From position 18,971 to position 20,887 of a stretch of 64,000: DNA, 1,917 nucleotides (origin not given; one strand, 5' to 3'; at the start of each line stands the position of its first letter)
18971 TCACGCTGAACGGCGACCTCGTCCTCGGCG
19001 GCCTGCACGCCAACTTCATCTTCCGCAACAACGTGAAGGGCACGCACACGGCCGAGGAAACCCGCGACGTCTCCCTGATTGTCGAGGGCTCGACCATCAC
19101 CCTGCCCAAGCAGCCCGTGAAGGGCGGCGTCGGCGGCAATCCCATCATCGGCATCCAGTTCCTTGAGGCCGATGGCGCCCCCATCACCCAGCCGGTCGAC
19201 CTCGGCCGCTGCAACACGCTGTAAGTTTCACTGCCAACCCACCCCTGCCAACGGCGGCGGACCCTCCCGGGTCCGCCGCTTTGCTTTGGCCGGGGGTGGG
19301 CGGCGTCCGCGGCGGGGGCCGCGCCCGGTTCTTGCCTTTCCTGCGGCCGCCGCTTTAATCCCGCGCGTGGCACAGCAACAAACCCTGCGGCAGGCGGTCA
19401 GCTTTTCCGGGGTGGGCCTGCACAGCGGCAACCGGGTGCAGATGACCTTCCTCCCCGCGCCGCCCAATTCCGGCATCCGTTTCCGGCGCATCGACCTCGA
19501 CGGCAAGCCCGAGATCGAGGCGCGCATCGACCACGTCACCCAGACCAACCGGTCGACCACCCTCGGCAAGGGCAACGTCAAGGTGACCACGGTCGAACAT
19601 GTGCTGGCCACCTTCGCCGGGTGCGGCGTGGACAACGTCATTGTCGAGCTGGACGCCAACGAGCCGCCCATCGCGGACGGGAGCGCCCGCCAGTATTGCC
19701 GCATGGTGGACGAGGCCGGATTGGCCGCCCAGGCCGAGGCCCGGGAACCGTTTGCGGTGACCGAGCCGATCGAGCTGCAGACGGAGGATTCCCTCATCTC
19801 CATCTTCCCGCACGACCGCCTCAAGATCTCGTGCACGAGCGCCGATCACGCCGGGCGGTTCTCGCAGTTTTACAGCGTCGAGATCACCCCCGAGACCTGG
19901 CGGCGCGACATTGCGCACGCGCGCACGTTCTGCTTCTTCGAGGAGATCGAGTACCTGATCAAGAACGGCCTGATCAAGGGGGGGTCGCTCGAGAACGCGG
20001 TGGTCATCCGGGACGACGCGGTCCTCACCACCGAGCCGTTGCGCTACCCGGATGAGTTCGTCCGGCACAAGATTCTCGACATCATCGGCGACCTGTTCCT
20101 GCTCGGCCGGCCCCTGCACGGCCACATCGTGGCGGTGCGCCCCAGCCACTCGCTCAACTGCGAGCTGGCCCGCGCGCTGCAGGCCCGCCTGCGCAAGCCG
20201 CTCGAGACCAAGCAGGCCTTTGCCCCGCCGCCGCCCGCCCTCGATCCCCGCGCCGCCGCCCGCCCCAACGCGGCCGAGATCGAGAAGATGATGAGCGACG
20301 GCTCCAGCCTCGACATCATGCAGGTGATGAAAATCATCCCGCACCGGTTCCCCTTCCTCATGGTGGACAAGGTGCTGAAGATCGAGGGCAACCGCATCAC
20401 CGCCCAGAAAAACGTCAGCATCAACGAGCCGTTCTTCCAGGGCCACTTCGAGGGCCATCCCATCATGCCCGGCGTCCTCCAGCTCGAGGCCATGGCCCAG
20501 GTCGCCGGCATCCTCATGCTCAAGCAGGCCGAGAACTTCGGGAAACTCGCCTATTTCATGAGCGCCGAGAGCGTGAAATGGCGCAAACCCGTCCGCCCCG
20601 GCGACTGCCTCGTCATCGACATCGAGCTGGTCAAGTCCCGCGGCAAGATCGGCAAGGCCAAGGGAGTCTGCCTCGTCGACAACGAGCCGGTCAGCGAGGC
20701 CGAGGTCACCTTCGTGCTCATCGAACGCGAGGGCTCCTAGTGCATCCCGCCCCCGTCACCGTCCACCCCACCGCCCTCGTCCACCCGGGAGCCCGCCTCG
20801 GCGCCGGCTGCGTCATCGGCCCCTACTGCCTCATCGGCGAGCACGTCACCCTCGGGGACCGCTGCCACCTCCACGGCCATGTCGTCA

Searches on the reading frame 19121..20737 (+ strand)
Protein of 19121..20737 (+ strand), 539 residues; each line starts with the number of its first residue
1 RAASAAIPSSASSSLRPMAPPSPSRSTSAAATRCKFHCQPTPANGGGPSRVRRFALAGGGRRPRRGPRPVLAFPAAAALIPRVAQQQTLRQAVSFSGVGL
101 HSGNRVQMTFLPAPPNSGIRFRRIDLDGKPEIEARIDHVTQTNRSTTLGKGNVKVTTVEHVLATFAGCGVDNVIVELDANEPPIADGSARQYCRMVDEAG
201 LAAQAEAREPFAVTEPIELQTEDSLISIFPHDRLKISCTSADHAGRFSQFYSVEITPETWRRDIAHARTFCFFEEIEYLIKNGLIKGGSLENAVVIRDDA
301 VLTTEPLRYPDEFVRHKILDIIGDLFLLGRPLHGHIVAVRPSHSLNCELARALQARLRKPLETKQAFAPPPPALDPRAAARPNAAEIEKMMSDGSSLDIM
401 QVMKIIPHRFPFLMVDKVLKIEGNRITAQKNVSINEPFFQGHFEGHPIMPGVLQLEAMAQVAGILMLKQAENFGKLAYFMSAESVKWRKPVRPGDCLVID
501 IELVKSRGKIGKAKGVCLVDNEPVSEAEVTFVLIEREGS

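Call 13: search_protein_families(library=pfam, proteins=[window:19121-20737:+], max_evalue=0.001)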
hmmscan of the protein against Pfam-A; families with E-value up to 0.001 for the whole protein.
window:19121-20737:+ (539 aa): 2 families
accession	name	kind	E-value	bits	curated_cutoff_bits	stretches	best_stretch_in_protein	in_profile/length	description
PF03331.19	LpxC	-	1.4e-99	333.4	27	1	86-354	1-267/268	UDP-3-O-acyl N-acetylglycosamine deacetylase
PF07977.19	FabA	-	1.4e-33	115.9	23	1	406-527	1-137/138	FabA-like domain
